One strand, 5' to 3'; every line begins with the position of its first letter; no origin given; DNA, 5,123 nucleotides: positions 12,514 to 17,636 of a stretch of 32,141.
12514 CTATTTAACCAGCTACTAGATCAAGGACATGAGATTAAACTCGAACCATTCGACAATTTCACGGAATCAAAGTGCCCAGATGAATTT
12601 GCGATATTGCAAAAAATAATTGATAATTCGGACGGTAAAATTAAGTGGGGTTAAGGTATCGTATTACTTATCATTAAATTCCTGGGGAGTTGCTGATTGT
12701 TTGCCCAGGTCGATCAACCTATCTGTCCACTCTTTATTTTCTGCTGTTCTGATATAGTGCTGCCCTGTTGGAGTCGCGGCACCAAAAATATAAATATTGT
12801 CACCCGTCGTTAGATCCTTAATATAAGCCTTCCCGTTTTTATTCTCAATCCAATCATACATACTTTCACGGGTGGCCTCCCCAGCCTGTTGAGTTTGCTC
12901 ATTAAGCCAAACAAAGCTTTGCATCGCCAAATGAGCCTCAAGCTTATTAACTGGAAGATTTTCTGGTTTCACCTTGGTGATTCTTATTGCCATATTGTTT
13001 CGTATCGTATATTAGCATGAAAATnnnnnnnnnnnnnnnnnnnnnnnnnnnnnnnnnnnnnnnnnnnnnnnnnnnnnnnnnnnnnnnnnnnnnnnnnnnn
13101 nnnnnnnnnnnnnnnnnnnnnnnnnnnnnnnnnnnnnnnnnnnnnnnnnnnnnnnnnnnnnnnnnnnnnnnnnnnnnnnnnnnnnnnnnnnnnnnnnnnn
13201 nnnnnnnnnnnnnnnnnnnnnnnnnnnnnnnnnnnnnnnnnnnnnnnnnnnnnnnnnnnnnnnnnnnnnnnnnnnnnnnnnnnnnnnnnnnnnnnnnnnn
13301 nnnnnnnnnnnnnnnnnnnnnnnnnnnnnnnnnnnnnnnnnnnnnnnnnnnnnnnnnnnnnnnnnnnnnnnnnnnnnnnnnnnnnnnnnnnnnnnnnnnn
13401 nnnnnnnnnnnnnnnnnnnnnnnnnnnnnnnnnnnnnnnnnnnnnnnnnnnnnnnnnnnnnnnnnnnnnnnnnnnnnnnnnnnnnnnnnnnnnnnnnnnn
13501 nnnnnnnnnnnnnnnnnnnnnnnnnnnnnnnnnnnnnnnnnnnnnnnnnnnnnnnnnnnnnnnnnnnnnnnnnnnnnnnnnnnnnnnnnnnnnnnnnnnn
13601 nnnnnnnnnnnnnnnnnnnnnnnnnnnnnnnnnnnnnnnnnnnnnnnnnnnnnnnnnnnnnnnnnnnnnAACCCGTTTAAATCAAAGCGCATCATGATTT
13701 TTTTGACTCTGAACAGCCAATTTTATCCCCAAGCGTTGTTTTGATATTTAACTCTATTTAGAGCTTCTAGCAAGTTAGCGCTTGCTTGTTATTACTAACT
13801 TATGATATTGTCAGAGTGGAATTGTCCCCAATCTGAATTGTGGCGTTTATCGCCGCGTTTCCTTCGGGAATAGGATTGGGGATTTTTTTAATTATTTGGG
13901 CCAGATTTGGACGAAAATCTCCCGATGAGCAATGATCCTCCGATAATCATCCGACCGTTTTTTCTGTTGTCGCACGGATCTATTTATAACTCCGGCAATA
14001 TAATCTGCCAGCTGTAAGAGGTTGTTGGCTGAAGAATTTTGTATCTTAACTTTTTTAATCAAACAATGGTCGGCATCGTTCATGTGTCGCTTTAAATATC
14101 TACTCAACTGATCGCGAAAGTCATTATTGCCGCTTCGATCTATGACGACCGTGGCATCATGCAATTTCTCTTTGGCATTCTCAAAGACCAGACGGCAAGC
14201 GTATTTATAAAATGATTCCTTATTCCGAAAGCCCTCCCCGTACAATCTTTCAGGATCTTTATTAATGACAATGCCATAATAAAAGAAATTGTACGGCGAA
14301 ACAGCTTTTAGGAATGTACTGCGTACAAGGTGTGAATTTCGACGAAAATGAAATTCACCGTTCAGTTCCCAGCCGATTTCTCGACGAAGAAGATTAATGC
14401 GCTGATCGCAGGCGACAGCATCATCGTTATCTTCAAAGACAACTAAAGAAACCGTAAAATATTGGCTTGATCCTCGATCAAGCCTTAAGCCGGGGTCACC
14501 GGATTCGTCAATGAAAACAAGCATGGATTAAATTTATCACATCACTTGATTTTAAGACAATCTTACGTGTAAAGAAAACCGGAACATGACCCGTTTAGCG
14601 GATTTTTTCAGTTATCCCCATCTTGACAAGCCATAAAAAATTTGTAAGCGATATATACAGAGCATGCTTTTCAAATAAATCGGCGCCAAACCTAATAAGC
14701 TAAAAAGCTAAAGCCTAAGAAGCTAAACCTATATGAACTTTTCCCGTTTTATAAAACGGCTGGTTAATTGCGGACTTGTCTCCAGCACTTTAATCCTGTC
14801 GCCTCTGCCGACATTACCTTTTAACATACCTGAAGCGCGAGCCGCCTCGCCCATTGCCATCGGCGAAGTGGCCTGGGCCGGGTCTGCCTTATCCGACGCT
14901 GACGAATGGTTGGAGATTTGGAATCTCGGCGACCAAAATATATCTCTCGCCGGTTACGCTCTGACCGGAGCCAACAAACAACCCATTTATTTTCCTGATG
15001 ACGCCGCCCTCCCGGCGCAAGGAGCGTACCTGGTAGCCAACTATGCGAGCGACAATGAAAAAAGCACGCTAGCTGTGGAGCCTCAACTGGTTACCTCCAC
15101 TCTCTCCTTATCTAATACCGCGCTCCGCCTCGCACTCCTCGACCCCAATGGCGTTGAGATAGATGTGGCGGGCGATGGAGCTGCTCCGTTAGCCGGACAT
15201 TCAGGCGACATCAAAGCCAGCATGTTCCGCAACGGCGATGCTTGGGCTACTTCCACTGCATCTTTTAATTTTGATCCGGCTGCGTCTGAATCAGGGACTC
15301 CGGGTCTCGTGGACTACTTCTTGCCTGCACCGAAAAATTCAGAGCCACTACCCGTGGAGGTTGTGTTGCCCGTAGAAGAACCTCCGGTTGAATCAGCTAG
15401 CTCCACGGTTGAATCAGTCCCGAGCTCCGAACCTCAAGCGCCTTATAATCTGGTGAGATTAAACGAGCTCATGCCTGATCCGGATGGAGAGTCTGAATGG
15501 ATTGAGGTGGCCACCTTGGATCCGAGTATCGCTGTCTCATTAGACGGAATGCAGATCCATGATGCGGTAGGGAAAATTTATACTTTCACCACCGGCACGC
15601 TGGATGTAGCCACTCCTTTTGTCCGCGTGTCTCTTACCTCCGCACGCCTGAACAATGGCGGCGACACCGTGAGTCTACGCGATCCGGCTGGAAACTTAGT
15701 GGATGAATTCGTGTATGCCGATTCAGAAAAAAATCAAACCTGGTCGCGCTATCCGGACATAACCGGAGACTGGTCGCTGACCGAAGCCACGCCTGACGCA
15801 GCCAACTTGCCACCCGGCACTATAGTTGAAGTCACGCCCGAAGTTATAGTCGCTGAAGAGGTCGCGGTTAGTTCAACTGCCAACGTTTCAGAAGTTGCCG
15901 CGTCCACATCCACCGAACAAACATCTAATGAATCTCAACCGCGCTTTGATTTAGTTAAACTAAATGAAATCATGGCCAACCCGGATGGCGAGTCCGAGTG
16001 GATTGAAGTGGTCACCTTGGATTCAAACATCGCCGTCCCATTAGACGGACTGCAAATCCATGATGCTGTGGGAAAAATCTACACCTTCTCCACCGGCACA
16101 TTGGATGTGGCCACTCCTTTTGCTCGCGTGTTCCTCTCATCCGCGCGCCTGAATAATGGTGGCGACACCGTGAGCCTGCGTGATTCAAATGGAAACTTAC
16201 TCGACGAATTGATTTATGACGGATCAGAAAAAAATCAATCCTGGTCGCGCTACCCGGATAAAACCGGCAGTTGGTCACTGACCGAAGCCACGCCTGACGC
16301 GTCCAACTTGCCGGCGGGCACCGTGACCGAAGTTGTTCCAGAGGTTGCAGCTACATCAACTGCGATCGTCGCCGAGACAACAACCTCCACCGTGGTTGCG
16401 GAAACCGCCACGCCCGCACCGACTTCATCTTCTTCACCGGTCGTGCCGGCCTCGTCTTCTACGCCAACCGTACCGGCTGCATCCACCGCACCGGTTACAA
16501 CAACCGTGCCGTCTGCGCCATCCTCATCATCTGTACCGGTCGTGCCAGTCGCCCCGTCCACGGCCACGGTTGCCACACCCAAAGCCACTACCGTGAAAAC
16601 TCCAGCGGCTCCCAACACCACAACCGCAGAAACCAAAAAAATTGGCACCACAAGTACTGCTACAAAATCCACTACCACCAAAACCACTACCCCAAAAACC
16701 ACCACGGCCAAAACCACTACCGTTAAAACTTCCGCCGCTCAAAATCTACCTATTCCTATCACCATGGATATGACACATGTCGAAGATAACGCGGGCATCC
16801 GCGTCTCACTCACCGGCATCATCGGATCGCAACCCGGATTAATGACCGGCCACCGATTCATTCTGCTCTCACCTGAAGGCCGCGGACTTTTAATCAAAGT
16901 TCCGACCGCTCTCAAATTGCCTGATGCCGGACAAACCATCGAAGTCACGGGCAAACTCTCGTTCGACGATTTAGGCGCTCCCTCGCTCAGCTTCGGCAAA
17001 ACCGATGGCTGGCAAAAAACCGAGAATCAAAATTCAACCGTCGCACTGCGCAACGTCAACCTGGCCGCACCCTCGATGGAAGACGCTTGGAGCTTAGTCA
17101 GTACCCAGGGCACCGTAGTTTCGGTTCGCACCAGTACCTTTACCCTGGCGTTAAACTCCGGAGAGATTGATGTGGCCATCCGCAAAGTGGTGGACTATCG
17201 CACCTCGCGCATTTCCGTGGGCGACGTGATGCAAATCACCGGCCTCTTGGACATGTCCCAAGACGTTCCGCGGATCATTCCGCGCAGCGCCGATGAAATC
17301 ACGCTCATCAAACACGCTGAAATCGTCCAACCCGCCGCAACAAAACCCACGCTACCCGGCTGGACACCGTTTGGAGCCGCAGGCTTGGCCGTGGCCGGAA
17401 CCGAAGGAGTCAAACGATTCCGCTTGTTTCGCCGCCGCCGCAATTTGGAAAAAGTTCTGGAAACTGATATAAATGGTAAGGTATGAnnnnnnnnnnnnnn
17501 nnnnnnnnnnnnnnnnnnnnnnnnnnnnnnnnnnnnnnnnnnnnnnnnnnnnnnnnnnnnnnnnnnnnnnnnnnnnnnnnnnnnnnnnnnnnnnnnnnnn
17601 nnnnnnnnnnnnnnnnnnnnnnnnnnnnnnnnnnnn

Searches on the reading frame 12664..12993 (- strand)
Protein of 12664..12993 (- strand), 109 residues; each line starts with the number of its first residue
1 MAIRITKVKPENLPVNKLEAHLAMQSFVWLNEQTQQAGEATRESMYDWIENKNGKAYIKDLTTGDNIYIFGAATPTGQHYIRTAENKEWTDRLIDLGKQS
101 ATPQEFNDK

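Call 82: search_protein_families(library=pfam, proteins=[window:12664-12993:-], max_evalue=0.001)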
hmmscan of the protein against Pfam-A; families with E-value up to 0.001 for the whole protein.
window:12664-12993:- (109 aa): 1 family
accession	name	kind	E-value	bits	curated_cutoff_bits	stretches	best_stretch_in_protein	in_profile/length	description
PF13031.12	DUF3892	-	0.00074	20.4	22.3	0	19-96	18-70/71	Protein of unknown function (DUF3892)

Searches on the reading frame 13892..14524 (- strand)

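Call 82: search_protein_families(library=pfam, proteins=[window:13892-14524:-], max_evalue=0.001)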
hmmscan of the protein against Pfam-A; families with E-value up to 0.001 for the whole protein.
window:13892-14524:- (210 aa): 1 family
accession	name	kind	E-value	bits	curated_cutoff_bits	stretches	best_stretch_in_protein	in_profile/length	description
PF12686.12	DUF3800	-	4.1e-15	57.2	21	1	2-182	1-148/149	Protein of unknown function (DUF3800)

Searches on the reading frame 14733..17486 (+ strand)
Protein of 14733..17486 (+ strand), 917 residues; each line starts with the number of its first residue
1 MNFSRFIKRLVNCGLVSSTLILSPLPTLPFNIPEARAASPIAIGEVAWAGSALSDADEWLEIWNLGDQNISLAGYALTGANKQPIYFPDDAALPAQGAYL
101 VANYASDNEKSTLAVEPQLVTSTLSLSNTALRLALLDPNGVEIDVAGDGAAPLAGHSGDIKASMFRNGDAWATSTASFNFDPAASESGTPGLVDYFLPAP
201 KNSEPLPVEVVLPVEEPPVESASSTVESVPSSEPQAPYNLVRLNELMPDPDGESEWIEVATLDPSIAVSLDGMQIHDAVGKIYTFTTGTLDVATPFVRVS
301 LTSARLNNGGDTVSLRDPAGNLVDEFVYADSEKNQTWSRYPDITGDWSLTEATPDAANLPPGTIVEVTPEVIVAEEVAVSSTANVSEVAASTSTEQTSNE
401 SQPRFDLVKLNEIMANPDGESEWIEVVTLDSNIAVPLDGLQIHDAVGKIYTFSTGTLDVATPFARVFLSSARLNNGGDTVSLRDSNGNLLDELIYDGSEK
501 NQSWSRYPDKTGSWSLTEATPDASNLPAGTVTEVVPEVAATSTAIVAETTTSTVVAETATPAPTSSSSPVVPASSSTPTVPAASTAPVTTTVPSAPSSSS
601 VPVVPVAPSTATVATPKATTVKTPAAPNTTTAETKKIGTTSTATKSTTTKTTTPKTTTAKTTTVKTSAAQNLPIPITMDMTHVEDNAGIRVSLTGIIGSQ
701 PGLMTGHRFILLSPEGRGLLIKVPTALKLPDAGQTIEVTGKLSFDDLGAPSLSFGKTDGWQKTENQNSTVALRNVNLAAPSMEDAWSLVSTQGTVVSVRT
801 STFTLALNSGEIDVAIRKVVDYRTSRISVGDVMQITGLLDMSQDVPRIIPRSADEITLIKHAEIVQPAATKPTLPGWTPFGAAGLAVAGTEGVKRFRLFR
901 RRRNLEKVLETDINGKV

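Call 45: search_protein_families(library=pfam, proteins=[window:14733-17486:+], max_evalue=0.0001)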
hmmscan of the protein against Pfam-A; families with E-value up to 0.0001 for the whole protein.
window:14733-17486:+ (917 aa): 1 family
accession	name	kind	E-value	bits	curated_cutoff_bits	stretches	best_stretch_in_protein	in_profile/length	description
PF00932.25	LTD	-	2.1e-33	115.4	34.3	3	235-328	2-107/109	Lamin Tail Domain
